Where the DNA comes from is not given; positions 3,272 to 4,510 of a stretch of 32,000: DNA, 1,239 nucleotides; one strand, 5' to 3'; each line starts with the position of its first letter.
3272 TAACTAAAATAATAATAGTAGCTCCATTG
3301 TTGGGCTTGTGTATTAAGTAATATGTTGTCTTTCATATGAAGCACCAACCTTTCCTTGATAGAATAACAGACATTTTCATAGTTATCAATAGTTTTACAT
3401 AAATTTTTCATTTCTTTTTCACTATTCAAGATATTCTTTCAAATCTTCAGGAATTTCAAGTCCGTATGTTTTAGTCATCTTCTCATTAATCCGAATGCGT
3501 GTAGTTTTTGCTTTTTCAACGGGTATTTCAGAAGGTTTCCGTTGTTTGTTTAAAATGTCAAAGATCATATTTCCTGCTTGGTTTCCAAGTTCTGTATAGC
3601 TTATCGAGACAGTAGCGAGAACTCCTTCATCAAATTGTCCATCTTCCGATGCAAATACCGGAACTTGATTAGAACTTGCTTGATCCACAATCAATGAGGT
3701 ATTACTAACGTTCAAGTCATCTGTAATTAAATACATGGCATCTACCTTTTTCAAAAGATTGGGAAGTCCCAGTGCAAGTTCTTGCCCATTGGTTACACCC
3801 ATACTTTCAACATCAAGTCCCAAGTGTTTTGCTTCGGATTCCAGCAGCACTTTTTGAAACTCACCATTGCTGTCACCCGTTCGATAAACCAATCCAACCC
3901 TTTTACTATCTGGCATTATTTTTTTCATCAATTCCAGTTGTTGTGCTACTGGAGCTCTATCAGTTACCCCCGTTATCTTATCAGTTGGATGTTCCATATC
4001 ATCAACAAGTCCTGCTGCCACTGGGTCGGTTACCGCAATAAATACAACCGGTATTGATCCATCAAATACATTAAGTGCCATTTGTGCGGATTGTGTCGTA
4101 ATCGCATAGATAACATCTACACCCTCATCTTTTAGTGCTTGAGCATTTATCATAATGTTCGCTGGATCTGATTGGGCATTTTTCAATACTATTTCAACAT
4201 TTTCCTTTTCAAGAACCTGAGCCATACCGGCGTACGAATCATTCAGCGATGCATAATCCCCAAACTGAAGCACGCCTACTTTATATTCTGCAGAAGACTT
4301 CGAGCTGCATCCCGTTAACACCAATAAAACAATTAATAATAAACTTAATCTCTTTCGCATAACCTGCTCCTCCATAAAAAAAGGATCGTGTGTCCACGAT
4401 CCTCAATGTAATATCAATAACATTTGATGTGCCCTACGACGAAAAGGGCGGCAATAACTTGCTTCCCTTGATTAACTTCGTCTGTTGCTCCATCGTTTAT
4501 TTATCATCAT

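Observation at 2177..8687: One ABC importer with three binding-protein paralogs, each behind its own leader-peptide attenuator carrying a different amino-acid codon run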

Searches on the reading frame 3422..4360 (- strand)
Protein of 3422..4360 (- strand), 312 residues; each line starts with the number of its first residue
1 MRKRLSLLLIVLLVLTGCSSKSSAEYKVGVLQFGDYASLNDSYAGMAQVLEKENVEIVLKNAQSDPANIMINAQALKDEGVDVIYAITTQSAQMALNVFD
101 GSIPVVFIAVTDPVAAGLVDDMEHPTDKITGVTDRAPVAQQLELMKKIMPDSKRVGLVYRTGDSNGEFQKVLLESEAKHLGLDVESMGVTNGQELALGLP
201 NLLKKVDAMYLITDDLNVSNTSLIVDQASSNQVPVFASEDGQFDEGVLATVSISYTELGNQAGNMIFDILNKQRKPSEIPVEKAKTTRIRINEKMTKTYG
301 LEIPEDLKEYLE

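Call 7: search_protein_families(library=pfam, proteins=[window:3422-4360:-])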
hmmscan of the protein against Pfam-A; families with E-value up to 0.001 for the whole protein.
window:3422-4360:- (312 aa): 1 family
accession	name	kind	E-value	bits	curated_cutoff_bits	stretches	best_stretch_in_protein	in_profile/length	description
PF04392.18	ABC_sub_bind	-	1.8e-59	201.8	25.9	1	27-308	1-286/293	ABC transporter substrate binding protein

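Call 15: search_solved_structures(query=window:3422-4360:-, max_evalue=0.001, show_alignments=2)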
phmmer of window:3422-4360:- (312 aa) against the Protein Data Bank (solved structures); distinct sequences matched with E-value up to 0.001: 3.
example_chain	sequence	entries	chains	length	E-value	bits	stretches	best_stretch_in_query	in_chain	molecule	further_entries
6hni_A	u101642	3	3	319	2.4e-46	161.6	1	19-306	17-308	ABC-type transport system, sugar-family extracellular solute-binding protein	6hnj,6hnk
3lft_A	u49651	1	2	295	1.5e-39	139.3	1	26-307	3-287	uncharacterized protein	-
3lkv_A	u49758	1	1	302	1.4e-34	123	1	50-306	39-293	uncharacterized CONSERVED DOMAIN PROTEIN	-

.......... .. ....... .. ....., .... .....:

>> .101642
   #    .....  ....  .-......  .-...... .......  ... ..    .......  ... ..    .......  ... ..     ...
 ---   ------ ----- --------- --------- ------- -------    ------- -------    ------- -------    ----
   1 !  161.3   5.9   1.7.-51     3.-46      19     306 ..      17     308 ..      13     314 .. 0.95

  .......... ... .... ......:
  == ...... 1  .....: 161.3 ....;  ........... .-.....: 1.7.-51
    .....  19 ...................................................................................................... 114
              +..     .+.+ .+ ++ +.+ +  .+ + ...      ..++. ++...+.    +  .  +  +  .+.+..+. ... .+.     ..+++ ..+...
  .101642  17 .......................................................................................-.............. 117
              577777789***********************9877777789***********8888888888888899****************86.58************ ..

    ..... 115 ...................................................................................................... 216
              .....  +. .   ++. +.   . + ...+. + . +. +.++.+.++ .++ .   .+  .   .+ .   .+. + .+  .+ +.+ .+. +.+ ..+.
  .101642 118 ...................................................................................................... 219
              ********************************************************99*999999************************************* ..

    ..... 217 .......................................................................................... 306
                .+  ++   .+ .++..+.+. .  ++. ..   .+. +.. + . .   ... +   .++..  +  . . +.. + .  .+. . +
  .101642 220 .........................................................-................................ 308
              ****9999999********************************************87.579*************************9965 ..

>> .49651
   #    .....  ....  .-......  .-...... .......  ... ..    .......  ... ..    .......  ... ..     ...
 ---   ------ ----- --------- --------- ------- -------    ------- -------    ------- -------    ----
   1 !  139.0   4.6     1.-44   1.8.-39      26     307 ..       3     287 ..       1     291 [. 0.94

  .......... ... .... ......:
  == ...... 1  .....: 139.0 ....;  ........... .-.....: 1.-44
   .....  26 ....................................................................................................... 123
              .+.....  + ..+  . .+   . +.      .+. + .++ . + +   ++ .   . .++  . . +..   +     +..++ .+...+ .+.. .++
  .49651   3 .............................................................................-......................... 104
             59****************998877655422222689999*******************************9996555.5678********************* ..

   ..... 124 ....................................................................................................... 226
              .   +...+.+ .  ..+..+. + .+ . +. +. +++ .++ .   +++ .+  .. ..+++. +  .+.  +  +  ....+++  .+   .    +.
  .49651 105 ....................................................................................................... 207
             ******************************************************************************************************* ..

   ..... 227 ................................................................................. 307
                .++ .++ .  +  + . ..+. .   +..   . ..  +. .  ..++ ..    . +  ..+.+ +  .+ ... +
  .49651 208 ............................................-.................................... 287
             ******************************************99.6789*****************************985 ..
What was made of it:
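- On PF04392 aromatic amino-acid binding proteins (TrpX/CD0873 family): Call 15 (E 1e-35 to 1e-46 to 6HNI, 3LFT and 3LKV).
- Closest known: CD0873. Same: Same Pfam family; E 1e-35 to 1e-46 to the solved chains (call 15).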

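Call 43: find_homologous_proteins(query=window:3422-4360:-, max_evalue=1e-20)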
Query window:3422-4360:- (312 aa): 164 proteins with E <= 1e-20 among 3114 candidates; the best 120 are listed.
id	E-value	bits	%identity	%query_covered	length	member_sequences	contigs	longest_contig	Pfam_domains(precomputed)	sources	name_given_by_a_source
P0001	1.4e-182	623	94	100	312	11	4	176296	PF04392.19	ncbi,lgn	ncbi:MAG: ABC transporter substrate-binding protein [Erysipelothrix sp.]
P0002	1.6e-80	289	45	99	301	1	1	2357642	PF13407.13,PF04392.19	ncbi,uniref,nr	ncbi:ABC transporter substrate-binding protein [Erysipelothrix sp. HDW6C]|uniref:ABC transporter sub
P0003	2.0e-72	262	46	93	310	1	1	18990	PF04392.19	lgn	-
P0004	2.5e-71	258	44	99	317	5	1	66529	PF04392.19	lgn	-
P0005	8.1e-71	257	45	98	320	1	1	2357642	PF13407.13,PF04392.19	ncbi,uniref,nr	ncbi:ABC transporter substrate-binding protein [Erysipelothrix sp. HDW6C]|uniref:ABC transporter sub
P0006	1.4e-70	256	45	99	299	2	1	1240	PF04392.19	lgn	-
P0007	1.5e-70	256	43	100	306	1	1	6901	PF04392.19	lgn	-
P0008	3.4e-70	255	42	100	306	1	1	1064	PF04392.19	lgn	-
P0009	1.3e-69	253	46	100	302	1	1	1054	PF04392.19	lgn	-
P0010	3.5e-67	245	45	100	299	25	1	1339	PF04392.19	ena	-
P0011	3.0e-66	242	45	99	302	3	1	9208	PF04392.19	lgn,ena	-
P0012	5.3e-66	241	44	98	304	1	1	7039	PF04392.19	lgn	-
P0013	6.1e-65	237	43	95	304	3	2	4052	PF04392.19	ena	-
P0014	2.3e-64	236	44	95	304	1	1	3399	PF04392.19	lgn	-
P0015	5.1e-64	234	42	93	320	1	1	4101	PF04392.19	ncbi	-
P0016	1.3e-60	223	40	93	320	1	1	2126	PF13407.13,PF04392.19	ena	-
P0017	1.4e-60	223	40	93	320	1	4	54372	PF13407.13,PF04392.19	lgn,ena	-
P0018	1.4e-60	223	40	93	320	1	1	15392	PF13407.13,PF04392.19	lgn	-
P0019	1.5e-60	223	40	93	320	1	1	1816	PF13407.13,PF04392.19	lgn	-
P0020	1.6e-60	223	40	93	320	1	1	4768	PF13407.13,PF04392.19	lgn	-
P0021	1.7e-60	223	40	93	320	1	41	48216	PF13407.13,PF04392.19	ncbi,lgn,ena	-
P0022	1.7e-60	223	40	93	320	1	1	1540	PF13407.13,PF04392.19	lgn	-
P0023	1.7e-60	223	40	93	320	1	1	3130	PF13407.13,PF04392.19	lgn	-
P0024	1.7e-60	223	40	93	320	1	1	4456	PF13407.13,PF04392.19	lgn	-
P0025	1.8e-60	223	40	93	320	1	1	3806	PF13407.13,PF04392.19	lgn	-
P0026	2.2e-60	222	40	93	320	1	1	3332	PF13407.13,PF04392.19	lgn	-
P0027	2.9e-60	222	40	93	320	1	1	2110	PF13407.13,PF04392.19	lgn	-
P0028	4.5e-60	221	40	93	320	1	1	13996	PF13407.13,PF04392.19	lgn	-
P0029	5.2e-60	221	41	97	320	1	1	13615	PF13407.13,PF04392.19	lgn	-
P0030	5.3e-60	221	40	93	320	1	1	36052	PF13407.13,PF04392.19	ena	-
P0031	5.9e-60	221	39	98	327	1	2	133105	PF13407.13,PF13458.13,PF04392.19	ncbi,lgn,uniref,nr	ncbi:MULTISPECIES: ABC transporter substrate-binding protein [unclassified Halanaerobium]|uniref:ABC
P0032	6.2e-60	221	40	93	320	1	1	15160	PF04392.19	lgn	-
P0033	8.7e-60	221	40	93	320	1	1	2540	PF04392.19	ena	-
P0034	6.7e-59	218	40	93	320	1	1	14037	PF04392.19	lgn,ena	-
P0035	3.4e-50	189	38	93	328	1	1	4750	PF04392.19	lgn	-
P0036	2.4e-49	186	37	90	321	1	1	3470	PF13458.13,PF04392.19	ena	-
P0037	1.5e-45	174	34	93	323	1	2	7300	PF13407.13,PF04392.19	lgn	-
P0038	4.9e-44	169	34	98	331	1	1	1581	PF13407.13,PF04392.19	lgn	-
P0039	2.2e-43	167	36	91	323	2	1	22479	PF13407.13,PF13458.13,PF04392.19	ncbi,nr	ncbi:MAG: ABC transporter substrate-binding protein [Firmicutes bacterium]|nr:ABC transporter substr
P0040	4.3e-43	166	34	90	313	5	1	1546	PF13407.13,PF04392.19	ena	-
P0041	2.9e-42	163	33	97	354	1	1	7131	PF13407.13,PF04392.19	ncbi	-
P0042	3.0e-42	163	34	97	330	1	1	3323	PF13407.13,PF13458.13,PF04392.19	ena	-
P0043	1.2e-41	161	34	97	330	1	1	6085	PF13407.13,PF13458.13,PF04392.19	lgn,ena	-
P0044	1.3e-41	161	34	97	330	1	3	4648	PF13407.13,PF13458.13,PF04392.19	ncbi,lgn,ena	-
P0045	1.5e-41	161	34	97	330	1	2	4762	PF13407.13,PF04392.19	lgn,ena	-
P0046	2.1e-41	160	35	89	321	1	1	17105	PF04392.19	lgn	-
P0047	2.4e-41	160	34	98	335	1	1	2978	PF13407.13,PF13458.13,PF04392.19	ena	-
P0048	3.6e-41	159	37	82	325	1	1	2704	PF13407.13,PF13458.13,PF04392.19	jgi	jgi:putative ABC transport system substrate-binding protein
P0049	4.5e-41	159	35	91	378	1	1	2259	PF04392.19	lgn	-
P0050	4.7e-41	159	33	94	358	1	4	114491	PF13407.13,PF13458.13,PF04392.19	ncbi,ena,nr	ncbi:MAG: ABC transporter substrate-binding protein [Lachnospiraceae bacterium]|nr:ABC transporter s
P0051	5.0e-41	159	35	94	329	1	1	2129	PF13407.13,PF13458.13,PF04392.19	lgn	-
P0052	5.6e-41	159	35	94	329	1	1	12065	PF13407.13,PF13458.13,PF04392.19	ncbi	-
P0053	6.5e-41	159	33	94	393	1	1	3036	PF13407.13,PF13458.13,PF04392.19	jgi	jgi:putative ABC transport system substrate-binding protein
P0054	8.4e-41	158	34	90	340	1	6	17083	PF13407.13,PF04392.19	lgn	-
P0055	1.1e-40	158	36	93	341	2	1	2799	PF13407.13,PF04392.19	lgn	-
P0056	1.2e-40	158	35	96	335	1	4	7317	PF13407.13,PF13458.13,PF04392.19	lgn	-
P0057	1.4e-40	158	33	100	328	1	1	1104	PF13407.13,PF04392.19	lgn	-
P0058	2.0e-40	157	33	99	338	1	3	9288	PF13407.13,PF13458.13,PF04392.19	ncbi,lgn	-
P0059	2.4e-40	157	35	90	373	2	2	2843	PF13407.13,PF04392.19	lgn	-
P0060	4.0e-40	156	33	94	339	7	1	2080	PF13407.13,PF04392.19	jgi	jgi:putative ABC transport system substrate-binding protein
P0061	4.9e-40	156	33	95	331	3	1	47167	PF13407.13,PF05198.22,PF04392.19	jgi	jgi:putative tryptophan/tyrosine transport system substrate-binding protein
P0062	7.0e-40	155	33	98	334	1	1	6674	PF13407.13,PF13458.13,PF04392.19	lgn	-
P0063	7.2e-40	155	34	90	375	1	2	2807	PF13407.13,PF04392.19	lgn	-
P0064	7.5e-40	155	32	99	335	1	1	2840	PF13407.13,PF13458.13,PF04392.19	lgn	-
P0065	1.0e-39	155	34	92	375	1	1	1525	PF13407.13,PF04392.19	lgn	-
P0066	1.1e-39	155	50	49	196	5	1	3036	PF04392.19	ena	-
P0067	1.3e-39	154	34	91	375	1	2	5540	PF13407.13,PF04392.19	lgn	-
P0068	1.8e-39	154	34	92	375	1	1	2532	PF13407.13,PF04392.19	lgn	-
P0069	1.8e-39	154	33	96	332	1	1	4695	PF04392.19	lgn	-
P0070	2.5e-39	153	33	99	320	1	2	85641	PF13407.13,PF04392.19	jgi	-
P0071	4.2e-39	153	40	63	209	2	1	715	PF04392.19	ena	-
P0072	4.9e-39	152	35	90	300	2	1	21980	PF13407.13,PF13458.13,PF04392.19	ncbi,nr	ncbi:MAG: ABC transporter substrate-binding protein [Desulfohalobiaceae bacterium]|nr:ABC transporte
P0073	2.0e-38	150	33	89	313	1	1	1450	PF13407.13,PF04392.19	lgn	-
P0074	3.2e-38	150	32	98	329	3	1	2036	PF13407.13,PF13458.13,PF04392.19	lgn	-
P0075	5.3e-38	149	33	97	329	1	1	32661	PF13407.13,PF13458.13,PF04392.19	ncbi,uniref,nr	ncbi:ABC transporter substrate-binding protein [Sporosarcina sp. G11-34]|uniref:ABC transporter subs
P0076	7.0e-38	149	32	98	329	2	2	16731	PF13407.13,PF13458.13,PF04392.19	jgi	-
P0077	7.4e-38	149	33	98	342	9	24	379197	PF13407.13,PF13458.13,PF04392.19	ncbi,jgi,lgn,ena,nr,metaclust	ncbi:MAG: ABC transporter substrate-binding protein [Candidatus Atribacteria bacterium]|nr:ABC trans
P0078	8.4e-38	148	32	96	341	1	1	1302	PF04392.19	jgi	jgi:putative ABC transport system substrate-binding protein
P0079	8.7e-38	148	33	97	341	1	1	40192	PF04392.19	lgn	-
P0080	1.4e-37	148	32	91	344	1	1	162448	PF04392.19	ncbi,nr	ncbi:MAG: ABC transporter substrate-binding protein [Clostridiaceae bacterium]|nr:ABC transporter su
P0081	2.2e-37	147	34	86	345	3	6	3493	PF13407.13,PF04392.19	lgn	-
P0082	4.0e-37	146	33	100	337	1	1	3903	PF13407.13,PF04392.19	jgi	jgi:putative tryptophan/tyrosine transport system substrate-binding protein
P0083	7.9e-37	145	34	98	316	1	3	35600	PF13407.13,PF04392.19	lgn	-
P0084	1.7e-36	144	32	98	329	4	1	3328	PF13407.13,PF13458.13,PF04392.19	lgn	-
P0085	3.0e-36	143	32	100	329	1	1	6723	PF13407.13,PF13458.13,PF04392.19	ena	-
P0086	3.3e-36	143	31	100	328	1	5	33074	PF13458.13,PF04392.19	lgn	-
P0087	5.5e-36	142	35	89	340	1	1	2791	PF04392.19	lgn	-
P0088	3.3e-35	140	32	98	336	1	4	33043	PF13407.13,PF04392.19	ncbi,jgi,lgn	jgi:putative tryptophan/tyrosine transport system substrate-binding protein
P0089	8.2e-35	139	31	97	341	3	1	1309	PF04392.19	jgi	jgi:putative tryptophan/tyrosine transport system substrate-binding protein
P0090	3.3e-34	137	31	100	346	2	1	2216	PF13407.13,PF04392.19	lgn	-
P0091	3.3e-34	137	31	99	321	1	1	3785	PF13407.13,PF04392.19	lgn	-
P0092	3.5e-34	137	30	92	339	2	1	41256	PF13458.13,PF04392.19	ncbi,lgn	-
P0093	2.3e-33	134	35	75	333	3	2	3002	PF13407.13,PF04392.19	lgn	-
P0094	2.7e-32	130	29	100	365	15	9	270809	PF13407.13,PF04392.19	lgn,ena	-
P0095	3.7e-32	130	32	90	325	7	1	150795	PF13407.13,PF13458.13,PF04392.19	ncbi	ncbi:ABC transporter substrate-binding protein [Chitiniphilus shinanonensis]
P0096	7.6e-32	129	31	96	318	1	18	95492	PF13407.13,PF13458.13,PF04392.19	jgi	jgi:putative ABC transport system substrate-binding protein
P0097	1.4e-31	128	30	97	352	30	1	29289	PF04392.19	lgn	-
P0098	2.8e-30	124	31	100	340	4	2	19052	PF13407.13,PF04392.19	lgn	-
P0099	3.0e-30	124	31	93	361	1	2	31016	PF13407.13,PF04392.19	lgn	-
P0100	4.5e-30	123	29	98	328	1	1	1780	PF13407.13,PF04392.19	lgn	-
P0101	5.4e-30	123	29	98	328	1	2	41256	PF13407.13,PF04392.19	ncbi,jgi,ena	-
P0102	8.3e-30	122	30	97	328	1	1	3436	PF13407.13,PF04392.19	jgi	jgi:putative ABC transport system substrate-binding protein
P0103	1.1e-29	122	32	90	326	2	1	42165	PF13407.13,PF04392.19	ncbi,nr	ncbi:MAG: ABC transporter substrate-binding protein [Brachymonas sp.]|nr:ABC transporter substrate-b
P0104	1.4e-29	121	31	98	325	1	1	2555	PF13407.13,PF04392.19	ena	-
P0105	2.1e-29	121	28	97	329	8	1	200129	PF13407.13,PF04392.19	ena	-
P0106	9.4e-29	119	29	98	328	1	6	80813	PF13407.13,PF04392.19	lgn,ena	-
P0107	1.2e-28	118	28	98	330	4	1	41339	PF13407.13,PF04392.19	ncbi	-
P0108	1.8e-28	118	31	92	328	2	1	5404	PF04392.19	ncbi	-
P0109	2.4e-28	117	28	99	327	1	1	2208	PF04392.19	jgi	-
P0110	3.0e-28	117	35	71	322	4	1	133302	PF13407.13,PF04392.19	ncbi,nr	ncbi:MAG TPA: ABC transporter substrate-binding protein [Candidimonas sp.]|nr:ABC transporter substr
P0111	6.8e-28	116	30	82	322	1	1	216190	PF13407.13,PF13458.13,PF04392.19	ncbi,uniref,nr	ncbi:ABC transporter substrate-binding protein [Diaphorobacter caeni]|uniref:ABC transporter substra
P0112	7.2e-28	116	33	82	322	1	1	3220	PF13407.13,PF04392.19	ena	-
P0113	1.3e-27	115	31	93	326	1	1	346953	PF13407.13,PF04392.19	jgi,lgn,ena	jgi:putative ABC transport system substrate-binding protein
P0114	2.1e-27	114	27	98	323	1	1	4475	PF04392.19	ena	-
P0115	2.3e-27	114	32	82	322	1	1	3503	PF13407.13,PF04392.19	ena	-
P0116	7.0e-27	113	30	82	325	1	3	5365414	PF13407.13,PF04392.19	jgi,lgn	jgi:putative ABC transport system substrate-binding protein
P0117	7.1e-27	113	32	82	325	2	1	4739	PF13407.13,PF04392.19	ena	-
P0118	8.5e-27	112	29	98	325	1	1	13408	PF13407.13,PF04392.19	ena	-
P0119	1.3e-26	112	31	82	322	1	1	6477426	PF13407.13,PF13458.13,PF04392.19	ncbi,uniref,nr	ncbi:ABC transporter substrate-binding protein [Diaphorobacter sp. HDW4A]|uniref:ABC transporter sub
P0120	1.9e-26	111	29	98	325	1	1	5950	PF13407.13,PF04392.19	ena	-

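Call 44: find_encoding_contigs(protein=P0002, flank=5000, max_places=2)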
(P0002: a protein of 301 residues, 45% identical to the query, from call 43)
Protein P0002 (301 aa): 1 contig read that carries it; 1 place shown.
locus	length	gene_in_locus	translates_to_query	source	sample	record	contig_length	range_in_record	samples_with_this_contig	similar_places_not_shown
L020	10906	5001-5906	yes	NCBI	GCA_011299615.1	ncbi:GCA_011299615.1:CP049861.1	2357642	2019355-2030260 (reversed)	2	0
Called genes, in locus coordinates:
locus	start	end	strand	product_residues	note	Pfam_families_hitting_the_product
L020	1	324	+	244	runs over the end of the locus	PF12695:Abhydrolase_5, PF12146:Hydrolase_4 (weak), PF00561:Abhydrolase_1 (weak)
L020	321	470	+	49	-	-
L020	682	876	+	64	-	-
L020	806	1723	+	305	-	-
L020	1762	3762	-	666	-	PF08439:Peptidase_M3_N (faint), PF01432:Peptidase_M3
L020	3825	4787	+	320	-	PF04392:ABC_sub_bind, PF13407:Peripla_BP_4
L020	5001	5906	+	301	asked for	PF04392:ABC_sub_bind, PF13407:Peripla_BP_4 (weak)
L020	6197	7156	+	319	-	PF04392:ABC_sub_bind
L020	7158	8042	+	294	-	PF02653:BPD_transp_2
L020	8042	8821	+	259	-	PF00005:ABC_tran, PF02463:SMC_N (faint), PF09818:ABC_ATPase (faint), PF13304:AAA_21 (faint)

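Call 45: find_encoding_contigs(protein=P0021, flank=4000, max_places=2)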
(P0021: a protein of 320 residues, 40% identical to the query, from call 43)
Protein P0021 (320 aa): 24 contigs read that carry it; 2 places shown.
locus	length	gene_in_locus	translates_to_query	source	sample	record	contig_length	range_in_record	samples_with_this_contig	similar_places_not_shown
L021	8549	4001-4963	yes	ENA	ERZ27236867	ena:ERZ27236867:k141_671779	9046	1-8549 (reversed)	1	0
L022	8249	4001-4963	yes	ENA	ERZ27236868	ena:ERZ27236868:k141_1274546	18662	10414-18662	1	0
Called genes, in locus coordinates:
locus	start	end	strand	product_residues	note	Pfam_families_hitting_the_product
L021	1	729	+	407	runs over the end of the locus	?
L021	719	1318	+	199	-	PF01813:ATP-synt_D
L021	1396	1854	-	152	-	PF02870:Methyltransf_1N, PF01035:DNA_binding_1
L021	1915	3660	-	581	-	PF01432:Peptidase_M3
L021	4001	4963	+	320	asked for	PF04392:ABC_sub_bind, PF13407:Peripla_BP_4 (faint)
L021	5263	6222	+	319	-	PF04392:ABC_sub_bind, PF13407:Peripla_BP_4 (faint)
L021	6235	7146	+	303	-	PF02653:BPD_transp_2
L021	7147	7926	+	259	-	PF00005:ABC_tran, PF02463:SMC_N (weak), PF13304:AAA_21 (faint)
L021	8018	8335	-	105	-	-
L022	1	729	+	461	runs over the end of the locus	PF02874:ATP-synt_ab_N (weak), PF00006:ATP-synt_ab, PF22919:ATP-synt_VA_C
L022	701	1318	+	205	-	PF01813:ATP-synt_D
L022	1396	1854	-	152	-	PF02870:Methyltransf_1N, PF01035:DNA_binding_1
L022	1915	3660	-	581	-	PF01432:Peptidase_M3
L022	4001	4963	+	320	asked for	PF04392:ABC_sub_bind, PF13407:Peripla_BP_4 (faint)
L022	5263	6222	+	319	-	PF04392:ABC_sub_bind, PF13407:Peripla_BP_4 (faint)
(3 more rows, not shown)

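Call 46: find_encoding_contigs(protein=P0031, flank=4000, max_places=2)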
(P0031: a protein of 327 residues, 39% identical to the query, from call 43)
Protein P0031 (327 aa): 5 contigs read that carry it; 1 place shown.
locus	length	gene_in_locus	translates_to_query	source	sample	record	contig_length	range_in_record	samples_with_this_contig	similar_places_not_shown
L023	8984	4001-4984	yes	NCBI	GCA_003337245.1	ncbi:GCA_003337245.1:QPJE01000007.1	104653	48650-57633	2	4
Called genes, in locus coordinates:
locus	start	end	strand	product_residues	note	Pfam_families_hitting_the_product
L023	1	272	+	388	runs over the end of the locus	PF05958:tRNA_U5-meth_tr, PF02475:TRM5-TYW2_MTfase, PF03602:Cons_hypoth95 (weak), PF05175:MTS, PF01555:N6_N4_Mtase (weak), PF06325:PrmA, PF13847:Methyltransf_31, PF09445:Methyltransf_15 (weak), +1 more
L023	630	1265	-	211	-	PF14512:TM1586_NiRdase (faint), PF00881:Nitroreductase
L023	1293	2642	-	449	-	PF03448:MgtE_N, PF00571:CBS, PF01769:MgtE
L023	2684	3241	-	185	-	PF02659:Mntp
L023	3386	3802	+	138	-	PF09021:HutP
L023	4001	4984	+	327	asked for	PF04392:ABC_sub_bind, PF13458:Peripla_BP_6 (faint), PF13407:Peripla_BP_4 (faint)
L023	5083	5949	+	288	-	PF02653:BPD_transp_2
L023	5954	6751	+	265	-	PF00005:ABC_tran, PF02463:SMC_N, PF09818:ABC_ATPase (faint), PF13304:AAA_21 (faint)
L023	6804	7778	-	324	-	PF00005:ABC_tran, PF08352:oligo_HPY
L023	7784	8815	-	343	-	PF00005:ABC_tran, PF13304:AAA_21 (weak), PF08352:oligo_HPY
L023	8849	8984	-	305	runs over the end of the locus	PF12911:OppC_N, PF00528:BPD_transp_1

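Call 52: find_encoding_contigs(protein=P0080, flank=3000, max_places=1)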
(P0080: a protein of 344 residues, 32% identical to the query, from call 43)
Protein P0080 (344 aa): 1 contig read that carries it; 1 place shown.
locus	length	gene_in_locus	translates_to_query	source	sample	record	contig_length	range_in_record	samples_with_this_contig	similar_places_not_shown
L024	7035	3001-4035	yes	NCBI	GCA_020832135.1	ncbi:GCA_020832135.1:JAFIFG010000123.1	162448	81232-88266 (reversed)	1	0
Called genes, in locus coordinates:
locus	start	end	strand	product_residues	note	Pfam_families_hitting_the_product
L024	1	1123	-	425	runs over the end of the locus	PF26018:BSH_RND_rel, PF26012:HH_RND_rel, PF26011:Beta-barrel_RND_rel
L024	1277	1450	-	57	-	-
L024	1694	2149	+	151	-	PF10263:SprT-like, PF01863:YgjP-like (weak), PF17283:Zn_ribbon_SprT (weak)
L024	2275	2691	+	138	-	PF09021:HutP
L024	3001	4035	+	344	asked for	PF04392:ABC_sub_bind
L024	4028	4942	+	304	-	PF02653:BPD_transp_2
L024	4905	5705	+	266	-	PF00005:ABC_tran, PF02463:SMC_N (weak), PF13304:AAA_21 (faint)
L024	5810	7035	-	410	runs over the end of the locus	PF00070:Pyr_redox (faint), PF00890:FAD_binding_2, PF01134:GIDA, PF01266:DAO (faint), PF03486:HI0933_like, PF07992:Pyr_redox_2, PF12831:FAD_oxidored, PF22780:HI0933_like_1st, +1 more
